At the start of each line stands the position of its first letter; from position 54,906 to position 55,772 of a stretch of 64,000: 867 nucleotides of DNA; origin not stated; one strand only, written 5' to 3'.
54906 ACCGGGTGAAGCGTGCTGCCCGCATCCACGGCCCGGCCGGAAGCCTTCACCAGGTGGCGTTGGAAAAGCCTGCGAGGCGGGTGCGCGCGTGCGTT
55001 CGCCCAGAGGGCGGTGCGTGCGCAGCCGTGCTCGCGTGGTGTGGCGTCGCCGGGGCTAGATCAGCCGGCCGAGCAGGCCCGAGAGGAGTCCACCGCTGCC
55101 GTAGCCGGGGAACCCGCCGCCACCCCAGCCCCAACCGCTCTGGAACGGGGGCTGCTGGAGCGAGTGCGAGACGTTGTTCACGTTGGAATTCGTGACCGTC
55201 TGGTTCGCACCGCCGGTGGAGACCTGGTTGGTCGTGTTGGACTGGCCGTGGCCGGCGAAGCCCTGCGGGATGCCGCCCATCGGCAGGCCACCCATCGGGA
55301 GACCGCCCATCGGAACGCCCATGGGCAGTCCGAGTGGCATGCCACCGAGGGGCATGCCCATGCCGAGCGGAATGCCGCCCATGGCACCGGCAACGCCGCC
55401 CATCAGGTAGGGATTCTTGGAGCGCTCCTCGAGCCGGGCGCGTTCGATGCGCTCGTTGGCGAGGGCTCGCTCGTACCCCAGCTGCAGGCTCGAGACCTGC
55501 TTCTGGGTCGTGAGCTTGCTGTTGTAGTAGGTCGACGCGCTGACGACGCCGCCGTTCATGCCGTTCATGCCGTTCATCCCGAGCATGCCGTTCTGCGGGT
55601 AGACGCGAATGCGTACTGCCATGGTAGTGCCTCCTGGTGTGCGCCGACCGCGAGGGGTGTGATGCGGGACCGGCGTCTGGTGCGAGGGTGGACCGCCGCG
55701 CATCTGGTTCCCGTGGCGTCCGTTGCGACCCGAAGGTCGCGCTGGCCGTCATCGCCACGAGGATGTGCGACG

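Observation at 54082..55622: Pair of paralogous Met/Gly/Asn-rich low-complexity proteins of no recognisable family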

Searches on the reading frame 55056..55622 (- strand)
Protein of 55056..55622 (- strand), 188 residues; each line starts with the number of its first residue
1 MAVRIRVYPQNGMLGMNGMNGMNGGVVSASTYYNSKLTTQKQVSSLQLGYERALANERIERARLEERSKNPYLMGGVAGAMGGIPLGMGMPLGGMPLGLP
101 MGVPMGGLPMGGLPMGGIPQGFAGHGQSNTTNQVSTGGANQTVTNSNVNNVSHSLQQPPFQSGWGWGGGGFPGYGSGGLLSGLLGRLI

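Call 4: search_protein_families(library=pfam, proteins=[window:55056-55622:-], max_evalue=10)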
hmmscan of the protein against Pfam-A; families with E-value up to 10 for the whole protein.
window:55056-55622:- (188 aa): 0 families

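Call 5: search_protein_families(library=ncbifam, proteins=[window:55056-55622:-], max_evalue=10)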
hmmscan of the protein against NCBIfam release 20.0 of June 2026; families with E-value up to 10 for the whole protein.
window:55056-55622:- (188 aa): 0 families

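Call 7: find_homologous_proteins(query=window:55059-55622:-, max_evalue=0.001)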
Query window:55059-55622:- (188 aa): 101 proteins with E <= 0.001 among 635 candidates.
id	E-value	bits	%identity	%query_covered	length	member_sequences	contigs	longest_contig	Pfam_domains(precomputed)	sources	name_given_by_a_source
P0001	4.8e-107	374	95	100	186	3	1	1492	-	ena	-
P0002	2.1e-96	339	88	86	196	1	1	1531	-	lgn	-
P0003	3.5e-93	329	72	87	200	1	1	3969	-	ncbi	-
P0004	2.1e-87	310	72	85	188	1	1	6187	-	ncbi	-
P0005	4.6e-83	296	77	86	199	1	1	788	-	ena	-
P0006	2.0e-81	291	73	91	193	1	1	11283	-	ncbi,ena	-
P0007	1.0e-80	288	78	83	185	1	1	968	-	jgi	jgi:hypothetical protein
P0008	2.0e-75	271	76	88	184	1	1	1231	-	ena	-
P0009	3.5e-71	257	65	100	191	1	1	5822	-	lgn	-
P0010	5.8e-69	250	70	83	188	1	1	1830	-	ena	-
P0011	3.7e-66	241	69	84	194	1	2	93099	-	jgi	jgi:hypothetical protein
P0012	4.2e-64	234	65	88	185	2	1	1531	-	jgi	jgi:hypothetical protein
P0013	9.2e-64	233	61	82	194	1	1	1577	-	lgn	-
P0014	4.1e-63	231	61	91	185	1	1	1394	-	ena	-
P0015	1.4e-60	223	63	89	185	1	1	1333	-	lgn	-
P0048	2.9e-34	137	49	86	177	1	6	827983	-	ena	-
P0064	2.1e-25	108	76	39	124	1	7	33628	-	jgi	jgi:hypothetical protein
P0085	3.7e-23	100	72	38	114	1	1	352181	-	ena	-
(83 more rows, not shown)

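Call 9: find_encoding_contigs(protein=window:55056-55622:-, flank=10000, max_places=3)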
Protein window:55056-55622:- (188 aa): no gene with exactly this product is on record in the collection.

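Call 12: find_encoding_contigs(protein=P0048, flank=10000, max_places=2)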
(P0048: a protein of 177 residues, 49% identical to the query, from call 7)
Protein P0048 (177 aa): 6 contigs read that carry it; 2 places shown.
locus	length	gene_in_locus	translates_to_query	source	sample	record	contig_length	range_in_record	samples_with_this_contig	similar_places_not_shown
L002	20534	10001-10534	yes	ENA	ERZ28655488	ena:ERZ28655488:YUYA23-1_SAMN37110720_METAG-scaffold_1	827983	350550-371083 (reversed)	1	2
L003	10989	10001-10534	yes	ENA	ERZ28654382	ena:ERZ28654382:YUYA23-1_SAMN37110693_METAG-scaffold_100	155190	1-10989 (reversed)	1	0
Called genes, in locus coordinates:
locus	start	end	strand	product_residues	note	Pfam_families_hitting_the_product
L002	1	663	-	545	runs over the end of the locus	PF10081:Abhydrolase_9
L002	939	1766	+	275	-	PF00005:ABC_tran, PF02463:SMC_N (faint)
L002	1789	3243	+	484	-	PF19295:SufBD_N, PF01458:SUFBD_core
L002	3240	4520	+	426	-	PF19295:SufBD_N, PF01458:SUFBD_core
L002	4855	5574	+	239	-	PF14559:TPR_19 (weak), PF23914:TPR_CcmH_CycH (weak)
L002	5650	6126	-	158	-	-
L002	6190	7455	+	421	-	PF00266:Aminotran_5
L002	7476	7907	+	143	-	PF01592:NifU_N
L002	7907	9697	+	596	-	PF00999:Na_H_Exchanger, PF02254:TrkA_N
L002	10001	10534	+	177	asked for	-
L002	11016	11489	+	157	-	-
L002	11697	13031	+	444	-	PF01757:Acyl_transf_3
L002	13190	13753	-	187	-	PF06559:DCD_N, PF22769:DCD, PF22569:DCD_C, PF00692:dUTPase (weak)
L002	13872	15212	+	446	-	PF00202:Aminotran_3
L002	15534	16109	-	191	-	-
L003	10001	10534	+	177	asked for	-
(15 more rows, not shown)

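Call 29: predict_structure(alignment_id=A3)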
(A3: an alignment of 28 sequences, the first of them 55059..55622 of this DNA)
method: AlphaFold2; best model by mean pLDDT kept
length: 188 residues; sequences in the alignment: 28
mean_pLDDT: 47.0   pTM: 0.17
mean pLDDT of the five models: 47.0, 45.5, 43.8, 43.3, 40.7
residues with pLDDT >= 90: 0; 70-90: 0; 50-70: 53; < 50: 135
segments of 3 or more residues with pLDDT < 50: 8-10, 12-30, 32-37, 43-45, 49-55, 72-85, 87-95, 98-102, 104-109, 111-114, 116-119, 121-127, 132-136, 147-157, 159-171
pLDDT, mean of each block of 10 residues (from residue 1): 48 45 45 47 47 48 53 46 43 46 45 47 47 49 49 46 41 49 52
secondary structure, 60 per line:
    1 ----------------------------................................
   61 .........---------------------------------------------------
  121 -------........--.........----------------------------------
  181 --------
elements in order: H29-69 E128-135 E138-146

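Call 50: find_encoding_contigs(protein=P0085, flank=8000, max_places=2)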
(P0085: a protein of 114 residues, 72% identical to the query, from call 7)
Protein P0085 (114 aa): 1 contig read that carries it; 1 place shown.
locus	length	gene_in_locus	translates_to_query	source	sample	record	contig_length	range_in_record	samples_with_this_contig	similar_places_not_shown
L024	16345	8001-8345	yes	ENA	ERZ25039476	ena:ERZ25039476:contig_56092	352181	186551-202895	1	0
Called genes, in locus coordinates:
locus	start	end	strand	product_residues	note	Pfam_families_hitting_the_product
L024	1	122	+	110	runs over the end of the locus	-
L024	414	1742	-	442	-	PF03239:FTR1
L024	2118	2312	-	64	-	-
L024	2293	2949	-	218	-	-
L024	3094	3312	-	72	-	PF03147:FDX-ACB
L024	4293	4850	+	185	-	-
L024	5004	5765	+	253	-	-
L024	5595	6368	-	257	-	PF01409:tRNA-synt_2d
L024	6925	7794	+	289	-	PF01209:Ubie_methyltran (weak), PF13489:Methyltransf_23, PF13847:Methyltransf_31, PF08241:Methyltransf_11, PF08242:Methyltransf_12, PF13649:Methyltransf_25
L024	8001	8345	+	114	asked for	-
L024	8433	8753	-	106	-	-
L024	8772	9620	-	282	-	-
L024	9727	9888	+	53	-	-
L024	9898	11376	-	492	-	PF01743:PolyA_pol, PF12627:PolyA_pol_RNAbd, PF01966:HD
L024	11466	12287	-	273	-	PF06182:ABC2_membrane_6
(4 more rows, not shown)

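Call 51: find_encoding_contigs(protein=P0064, flank=8000, max_places=2)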
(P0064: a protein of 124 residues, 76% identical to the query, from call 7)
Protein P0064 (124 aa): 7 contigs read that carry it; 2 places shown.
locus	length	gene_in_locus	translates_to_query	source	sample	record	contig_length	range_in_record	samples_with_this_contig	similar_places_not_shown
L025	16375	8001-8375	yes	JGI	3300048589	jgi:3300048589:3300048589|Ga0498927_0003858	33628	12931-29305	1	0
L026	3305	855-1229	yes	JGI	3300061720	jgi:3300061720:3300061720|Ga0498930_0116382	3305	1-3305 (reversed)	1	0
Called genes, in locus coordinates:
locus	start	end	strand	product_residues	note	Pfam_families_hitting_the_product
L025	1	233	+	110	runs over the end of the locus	PF09012:FeoC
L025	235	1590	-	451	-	PF03239:FTR1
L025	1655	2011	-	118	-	PF12802:MarR_2, PF01047:MarR, PF13463:HTH_27 (weak)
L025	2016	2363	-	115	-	-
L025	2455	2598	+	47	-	-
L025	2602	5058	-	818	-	PF01588:tRNA_bind, PF03483:B3_4, PF03484:B5, PF17759:tRNA_synthFbeta, PF03147:FDX-ACB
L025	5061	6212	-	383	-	PF02912:Phe_tRNA-synt_N, PF01409:tRNA-synt_2d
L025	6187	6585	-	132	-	PF01850:PIN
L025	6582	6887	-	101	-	PF02604:PhdYeFM_antitox (weak)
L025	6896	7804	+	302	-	PF13489:Methyltransf_23, PF08241:Methyltransf_11, PF08242:Methyltransf_12, PF13578:Methyltransf_24 (weak), PF13649:Methyltransf_25, PF13847:Methyltransf_31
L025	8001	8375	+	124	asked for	-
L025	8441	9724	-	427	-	PF00188:CAP (weak)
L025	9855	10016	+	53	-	-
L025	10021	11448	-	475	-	PF01743:PolyA_pol, PF12627:PolyA_pol_RNAbd, PF01966:HD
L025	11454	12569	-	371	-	PF01168:Ala_racemase_N, PF00842:Ala_racemase_C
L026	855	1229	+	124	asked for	-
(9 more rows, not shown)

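Call 56: search_protein_families(library=phrogs, proteins=[window:55056-55622:-, P0085], max_evalue=1)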
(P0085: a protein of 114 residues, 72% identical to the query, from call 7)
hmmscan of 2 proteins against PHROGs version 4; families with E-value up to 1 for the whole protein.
window:55056-55622:- (188 aa): 0 families

P0085 (114 aa): 0 families

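Call 85: search_protein_families(library=padloc, proteins=[window:55056-55622:-, P0085], max_evalue=1)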
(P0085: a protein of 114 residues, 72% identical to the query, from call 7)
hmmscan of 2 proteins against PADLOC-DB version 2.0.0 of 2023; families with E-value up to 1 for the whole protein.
window:55056-55622:- (188 aa): 0 families

P0085 (114 aa): 0 families

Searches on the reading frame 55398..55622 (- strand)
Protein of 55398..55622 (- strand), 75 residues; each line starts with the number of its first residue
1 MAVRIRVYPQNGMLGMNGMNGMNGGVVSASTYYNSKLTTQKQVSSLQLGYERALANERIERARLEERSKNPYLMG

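Call 48: search_protein_representatives(alignment_id=A6)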
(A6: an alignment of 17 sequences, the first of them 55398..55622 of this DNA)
Query: 17 sequences, 122 profile positions. Proteins with E-value up to 0.001 (for the whole library): 55; up to 1e-10: 19; up to 1e-30: 4. The best 55 are listed.
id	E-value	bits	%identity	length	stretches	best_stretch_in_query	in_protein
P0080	1.4e-51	190.0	-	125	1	1-122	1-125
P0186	3.8e-42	159.6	-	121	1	1-122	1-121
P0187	4.3e-36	140.0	-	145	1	1-121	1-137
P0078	4.1e-31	124.0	-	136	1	1-67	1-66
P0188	1.6e-30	122.0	-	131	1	1-113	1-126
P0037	2.7e-29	118.1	-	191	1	1-110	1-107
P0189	4.4e-29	117.4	-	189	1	1-109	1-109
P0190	1.5e-25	106.0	-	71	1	1-74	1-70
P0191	3.2e-23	98.5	-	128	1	1-103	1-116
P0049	5.2e-21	91.3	-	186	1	1-91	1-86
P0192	1.6e-16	76.9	-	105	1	1-98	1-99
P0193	2.2e-14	69.9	-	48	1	4-50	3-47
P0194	7.3e-14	68.3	-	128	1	1-121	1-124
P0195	2.6e-13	66.5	-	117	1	1-122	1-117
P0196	2.8e-13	66.4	-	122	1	1-122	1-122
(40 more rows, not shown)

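Call 54: search_solved_structures(query=A6, max_evalue=10)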
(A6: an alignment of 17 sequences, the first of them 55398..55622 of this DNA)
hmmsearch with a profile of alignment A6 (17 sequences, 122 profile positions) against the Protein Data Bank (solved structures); distinct sequences matched with E-value up to 10: 7.
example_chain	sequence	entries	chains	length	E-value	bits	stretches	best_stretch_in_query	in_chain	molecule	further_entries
6xp5_I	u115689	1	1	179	0.29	14.6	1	36-81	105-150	Mediator of RNA polymerase II transcription subunit 9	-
7edp_A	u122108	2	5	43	1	12.8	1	49-78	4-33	Protein AF-10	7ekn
6w5c_A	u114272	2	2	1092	1.5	12.3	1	28-75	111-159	Cas12i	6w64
6w62_A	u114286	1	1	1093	1.5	12.3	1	28-75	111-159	Cas12i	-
7d3j_A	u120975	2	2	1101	1.5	12.3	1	28-75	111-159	12i1-WT | 12i1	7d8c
7d2l_A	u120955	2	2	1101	1.5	12.3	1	28-75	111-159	12i1-D647A | Cas12i1 D647A mutant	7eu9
9y6s_9W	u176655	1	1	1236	3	11.3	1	27-71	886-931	Guanine nucleotide-binding protein subunit beta-like protein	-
